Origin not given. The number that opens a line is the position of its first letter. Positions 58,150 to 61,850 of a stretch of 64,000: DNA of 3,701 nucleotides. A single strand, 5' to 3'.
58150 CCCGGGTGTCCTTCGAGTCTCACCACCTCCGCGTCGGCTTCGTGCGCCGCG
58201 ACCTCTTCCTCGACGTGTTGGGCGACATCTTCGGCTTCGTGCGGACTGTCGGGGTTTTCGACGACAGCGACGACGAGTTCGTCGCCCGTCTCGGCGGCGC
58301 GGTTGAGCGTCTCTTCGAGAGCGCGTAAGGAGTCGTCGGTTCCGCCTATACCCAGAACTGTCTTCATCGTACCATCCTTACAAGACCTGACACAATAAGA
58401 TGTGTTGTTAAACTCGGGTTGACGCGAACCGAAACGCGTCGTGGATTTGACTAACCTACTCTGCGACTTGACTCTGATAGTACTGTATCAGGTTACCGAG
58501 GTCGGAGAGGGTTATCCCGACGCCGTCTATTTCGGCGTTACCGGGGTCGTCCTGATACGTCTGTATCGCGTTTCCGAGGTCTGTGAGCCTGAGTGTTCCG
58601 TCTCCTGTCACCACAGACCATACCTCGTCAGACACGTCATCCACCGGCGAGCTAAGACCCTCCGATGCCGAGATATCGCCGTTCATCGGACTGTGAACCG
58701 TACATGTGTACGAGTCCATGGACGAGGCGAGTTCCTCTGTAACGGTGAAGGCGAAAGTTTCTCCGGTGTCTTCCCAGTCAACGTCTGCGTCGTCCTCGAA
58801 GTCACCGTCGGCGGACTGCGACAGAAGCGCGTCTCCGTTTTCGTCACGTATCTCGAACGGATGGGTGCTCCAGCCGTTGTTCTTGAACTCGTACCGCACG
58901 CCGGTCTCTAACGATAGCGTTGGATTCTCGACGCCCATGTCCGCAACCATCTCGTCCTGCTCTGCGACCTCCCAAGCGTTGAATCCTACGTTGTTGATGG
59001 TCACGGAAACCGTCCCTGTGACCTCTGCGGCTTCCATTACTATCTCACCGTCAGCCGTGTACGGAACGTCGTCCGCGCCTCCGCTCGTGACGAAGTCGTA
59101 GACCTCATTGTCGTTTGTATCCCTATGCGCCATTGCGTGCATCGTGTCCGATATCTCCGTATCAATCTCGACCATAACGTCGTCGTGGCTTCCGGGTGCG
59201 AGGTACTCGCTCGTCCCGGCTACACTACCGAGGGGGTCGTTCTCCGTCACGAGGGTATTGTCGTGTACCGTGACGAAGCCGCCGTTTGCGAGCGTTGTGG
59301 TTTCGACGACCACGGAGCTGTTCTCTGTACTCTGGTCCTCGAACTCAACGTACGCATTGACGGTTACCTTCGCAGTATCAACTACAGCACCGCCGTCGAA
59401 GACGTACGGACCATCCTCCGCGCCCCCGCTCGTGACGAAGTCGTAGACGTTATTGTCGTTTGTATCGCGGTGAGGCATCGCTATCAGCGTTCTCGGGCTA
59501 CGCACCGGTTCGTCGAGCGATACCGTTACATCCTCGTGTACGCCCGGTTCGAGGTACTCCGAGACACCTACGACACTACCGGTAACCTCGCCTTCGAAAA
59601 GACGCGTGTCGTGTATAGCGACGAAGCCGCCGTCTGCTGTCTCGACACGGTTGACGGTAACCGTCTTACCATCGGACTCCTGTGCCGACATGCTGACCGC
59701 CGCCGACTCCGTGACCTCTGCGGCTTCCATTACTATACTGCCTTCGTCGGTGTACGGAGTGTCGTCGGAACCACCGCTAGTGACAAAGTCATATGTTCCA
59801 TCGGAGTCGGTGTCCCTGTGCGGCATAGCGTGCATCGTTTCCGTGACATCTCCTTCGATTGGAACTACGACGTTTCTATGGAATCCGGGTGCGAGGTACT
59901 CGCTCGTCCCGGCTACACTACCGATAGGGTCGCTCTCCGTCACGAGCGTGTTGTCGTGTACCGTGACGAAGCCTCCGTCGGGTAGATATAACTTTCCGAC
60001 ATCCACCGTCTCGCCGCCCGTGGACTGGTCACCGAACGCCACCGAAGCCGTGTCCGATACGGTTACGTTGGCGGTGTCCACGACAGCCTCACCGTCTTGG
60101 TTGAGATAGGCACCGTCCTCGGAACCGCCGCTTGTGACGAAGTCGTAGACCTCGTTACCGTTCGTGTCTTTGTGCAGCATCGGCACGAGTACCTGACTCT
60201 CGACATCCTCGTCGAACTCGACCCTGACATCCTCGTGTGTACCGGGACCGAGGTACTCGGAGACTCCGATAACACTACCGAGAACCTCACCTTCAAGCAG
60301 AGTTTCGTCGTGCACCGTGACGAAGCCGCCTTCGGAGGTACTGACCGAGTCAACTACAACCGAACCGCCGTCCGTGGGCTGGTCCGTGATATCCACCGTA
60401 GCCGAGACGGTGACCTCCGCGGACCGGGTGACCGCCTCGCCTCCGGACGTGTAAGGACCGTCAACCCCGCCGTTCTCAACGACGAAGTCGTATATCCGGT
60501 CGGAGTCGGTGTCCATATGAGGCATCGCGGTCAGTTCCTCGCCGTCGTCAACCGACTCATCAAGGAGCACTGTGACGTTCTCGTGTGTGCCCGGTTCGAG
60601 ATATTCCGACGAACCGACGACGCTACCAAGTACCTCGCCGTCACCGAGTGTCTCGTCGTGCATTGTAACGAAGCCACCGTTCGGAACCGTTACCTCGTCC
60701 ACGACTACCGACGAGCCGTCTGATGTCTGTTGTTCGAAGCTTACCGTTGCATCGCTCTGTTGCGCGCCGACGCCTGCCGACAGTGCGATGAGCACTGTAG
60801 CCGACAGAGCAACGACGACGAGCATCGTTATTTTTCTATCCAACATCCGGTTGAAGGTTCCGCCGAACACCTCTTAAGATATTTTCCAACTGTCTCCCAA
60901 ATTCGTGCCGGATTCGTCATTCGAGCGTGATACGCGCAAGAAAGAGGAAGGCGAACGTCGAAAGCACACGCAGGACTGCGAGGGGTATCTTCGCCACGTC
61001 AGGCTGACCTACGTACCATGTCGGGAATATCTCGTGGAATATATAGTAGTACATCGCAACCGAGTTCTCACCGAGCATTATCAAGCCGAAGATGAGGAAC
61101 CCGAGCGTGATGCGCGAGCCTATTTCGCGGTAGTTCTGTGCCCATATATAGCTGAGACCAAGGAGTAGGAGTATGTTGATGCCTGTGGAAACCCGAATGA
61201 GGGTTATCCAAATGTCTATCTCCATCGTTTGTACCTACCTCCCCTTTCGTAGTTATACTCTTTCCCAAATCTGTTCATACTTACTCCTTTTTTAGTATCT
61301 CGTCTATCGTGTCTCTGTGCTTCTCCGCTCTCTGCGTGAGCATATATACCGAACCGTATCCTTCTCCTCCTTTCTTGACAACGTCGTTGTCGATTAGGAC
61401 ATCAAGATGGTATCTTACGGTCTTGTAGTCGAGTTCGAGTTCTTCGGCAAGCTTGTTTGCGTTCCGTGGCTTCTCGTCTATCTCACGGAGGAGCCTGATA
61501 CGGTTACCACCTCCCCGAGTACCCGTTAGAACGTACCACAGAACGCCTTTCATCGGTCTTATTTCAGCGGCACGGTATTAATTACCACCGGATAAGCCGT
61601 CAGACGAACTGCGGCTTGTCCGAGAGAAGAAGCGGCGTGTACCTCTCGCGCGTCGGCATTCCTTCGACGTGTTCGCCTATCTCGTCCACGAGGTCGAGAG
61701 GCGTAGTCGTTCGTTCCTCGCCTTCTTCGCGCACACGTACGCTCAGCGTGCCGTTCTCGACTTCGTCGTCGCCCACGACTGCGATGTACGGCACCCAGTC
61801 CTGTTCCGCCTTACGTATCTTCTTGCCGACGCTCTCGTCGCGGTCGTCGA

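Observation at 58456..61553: Co-directional unit: wHTH regulator, 3-TM protein, and an 804-aa secreted repeat / blue-copper / dockerin-like protein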

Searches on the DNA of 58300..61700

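Call 48: search_rna_families(source=window, start=58300, end=61700, threshold=evalue, max_evalue=1)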
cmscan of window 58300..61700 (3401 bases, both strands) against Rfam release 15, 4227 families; matches with E-value up to 1: 0.
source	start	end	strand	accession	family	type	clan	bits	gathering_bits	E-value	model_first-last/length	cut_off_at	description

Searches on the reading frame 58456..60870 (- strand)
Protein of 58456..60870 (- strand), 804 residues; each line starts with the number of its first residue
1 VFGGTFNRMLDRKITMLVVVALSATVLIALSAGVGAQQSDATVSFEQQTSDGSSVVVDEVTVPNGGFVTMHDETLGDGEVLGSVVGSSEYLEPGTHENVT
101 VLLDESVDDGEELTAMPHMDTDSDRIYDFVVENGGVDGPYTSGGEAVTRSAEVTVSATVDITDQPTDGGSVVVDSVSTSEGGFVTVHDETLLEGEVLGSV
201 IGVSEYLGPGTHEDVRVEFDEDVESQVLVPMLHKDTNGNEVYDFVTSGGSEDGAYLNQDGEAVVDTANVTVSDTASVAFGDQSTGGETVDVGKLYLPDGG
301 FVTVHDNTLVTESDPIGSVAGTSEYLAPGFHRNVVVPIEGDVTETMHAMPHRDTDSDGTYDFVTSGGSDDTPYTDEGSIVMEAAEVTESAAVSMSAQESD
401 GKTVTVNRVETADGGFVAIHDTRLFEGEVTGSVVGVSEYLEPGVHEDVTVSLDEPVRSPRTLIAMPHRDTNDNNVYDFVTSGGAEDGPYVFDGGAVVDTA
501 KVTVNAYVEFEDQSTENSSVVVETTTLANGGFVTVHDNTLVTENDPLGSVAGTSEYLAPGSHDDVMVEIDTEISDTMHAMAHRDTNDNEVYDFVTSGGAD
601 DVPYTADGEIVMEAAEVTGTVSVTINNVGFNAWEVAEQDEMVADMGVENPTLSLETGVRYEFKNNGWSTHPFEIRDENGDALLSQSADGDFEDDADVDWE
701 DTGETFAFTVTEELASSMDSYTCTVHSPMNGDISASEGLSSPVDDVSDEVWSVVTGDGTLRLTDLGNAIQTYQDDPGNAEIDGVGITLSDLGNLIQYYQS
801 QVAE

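Call 3: search_protein_families(library=pfam, proteins=[window:58456-60870:-], max_evalue=0.1)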
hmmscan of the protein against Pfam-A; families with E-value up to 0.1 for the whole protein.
window:58456-60870:- (804 aa): 5 families
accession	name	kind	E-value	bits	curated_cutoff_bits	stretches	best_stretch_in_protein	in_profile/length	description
PF23951.1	DUF7282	-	5.3e-183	597.1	27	5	390-503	1-112/112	Domain of unknown function (DUF7282)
PF12860.13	PAS_7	-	2.7e-12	47.3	27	0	36-72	69-105/115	PAS fold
PF21891.1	DUF6917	-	0.0015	18.7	27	0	60-117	65-120/127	Family of unknown function (DUF6917)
PF01768.21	Birna_VP4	-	0.02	15.2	24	0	535-573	166-204/259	Birnavirus VP4 protein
PF21043.3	Rv3651-like_C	-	0.027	14.7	31.1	0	389-422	57-90/118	Rv3651-like, C-terminal domain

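Call 4: search_protein_families(library=ncbifam, proteins=[window:58456-60870:-], max_evalue=0.1)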
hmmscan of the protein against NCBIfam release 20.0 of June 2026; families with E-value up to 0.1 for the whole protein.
window:58456-60870:- (804 aa): 2 families
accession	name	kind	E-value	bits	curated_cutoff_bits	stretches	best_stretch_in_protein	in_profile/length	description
NF047915.1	homoser_Ac_Staph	exception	0.0069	15.7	500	0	410-440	63-93/320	homoserine O-acetyltransferase MetX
NF046073.1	UpsA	equivalog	0.023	14.8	130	0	504-573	39-108/136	pilin subunit UpsA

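Call 79: list_cluster_members(proteins=[window:58456-60846:-, window:58456-60825:-])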
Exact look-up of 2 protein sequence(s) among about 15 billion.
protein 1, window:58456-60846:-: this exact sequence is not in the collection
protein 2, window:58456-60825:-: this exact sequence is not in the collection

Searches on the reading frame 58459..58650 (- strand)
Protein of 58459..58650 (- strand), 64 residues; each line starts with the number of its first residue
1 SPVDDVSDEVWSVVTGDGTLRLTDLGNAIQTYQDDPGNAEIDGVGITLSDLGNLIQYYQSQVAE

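Call 6: search_protein_families(library=pfam, proteins=[window:58459-58650:-], max_evalue=10)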
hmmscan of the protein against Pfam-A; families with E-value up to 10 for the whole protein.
seq(64 aa): 0 families

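Call 67: search_solved_structures(query=window:58459-58650:-, max_evalue=10, show_alignments=2)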
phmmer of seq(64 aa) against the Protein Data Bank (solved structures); distinct sequences matched with E-value up to 10: 3.
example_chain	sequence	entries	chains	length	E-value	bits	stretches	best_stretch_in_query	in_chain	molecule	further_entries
3tb5_A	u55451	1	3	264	0.46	14.2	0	21-41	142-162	Methionine aminopeptidase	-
2bl0_B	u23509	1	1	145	1.2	12.9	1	16-44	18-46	MYOSIN REGULATORY LIGHT CHAIN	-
3pg0_A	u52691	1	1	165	3.2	11.6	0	16-60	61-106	ThreeFoil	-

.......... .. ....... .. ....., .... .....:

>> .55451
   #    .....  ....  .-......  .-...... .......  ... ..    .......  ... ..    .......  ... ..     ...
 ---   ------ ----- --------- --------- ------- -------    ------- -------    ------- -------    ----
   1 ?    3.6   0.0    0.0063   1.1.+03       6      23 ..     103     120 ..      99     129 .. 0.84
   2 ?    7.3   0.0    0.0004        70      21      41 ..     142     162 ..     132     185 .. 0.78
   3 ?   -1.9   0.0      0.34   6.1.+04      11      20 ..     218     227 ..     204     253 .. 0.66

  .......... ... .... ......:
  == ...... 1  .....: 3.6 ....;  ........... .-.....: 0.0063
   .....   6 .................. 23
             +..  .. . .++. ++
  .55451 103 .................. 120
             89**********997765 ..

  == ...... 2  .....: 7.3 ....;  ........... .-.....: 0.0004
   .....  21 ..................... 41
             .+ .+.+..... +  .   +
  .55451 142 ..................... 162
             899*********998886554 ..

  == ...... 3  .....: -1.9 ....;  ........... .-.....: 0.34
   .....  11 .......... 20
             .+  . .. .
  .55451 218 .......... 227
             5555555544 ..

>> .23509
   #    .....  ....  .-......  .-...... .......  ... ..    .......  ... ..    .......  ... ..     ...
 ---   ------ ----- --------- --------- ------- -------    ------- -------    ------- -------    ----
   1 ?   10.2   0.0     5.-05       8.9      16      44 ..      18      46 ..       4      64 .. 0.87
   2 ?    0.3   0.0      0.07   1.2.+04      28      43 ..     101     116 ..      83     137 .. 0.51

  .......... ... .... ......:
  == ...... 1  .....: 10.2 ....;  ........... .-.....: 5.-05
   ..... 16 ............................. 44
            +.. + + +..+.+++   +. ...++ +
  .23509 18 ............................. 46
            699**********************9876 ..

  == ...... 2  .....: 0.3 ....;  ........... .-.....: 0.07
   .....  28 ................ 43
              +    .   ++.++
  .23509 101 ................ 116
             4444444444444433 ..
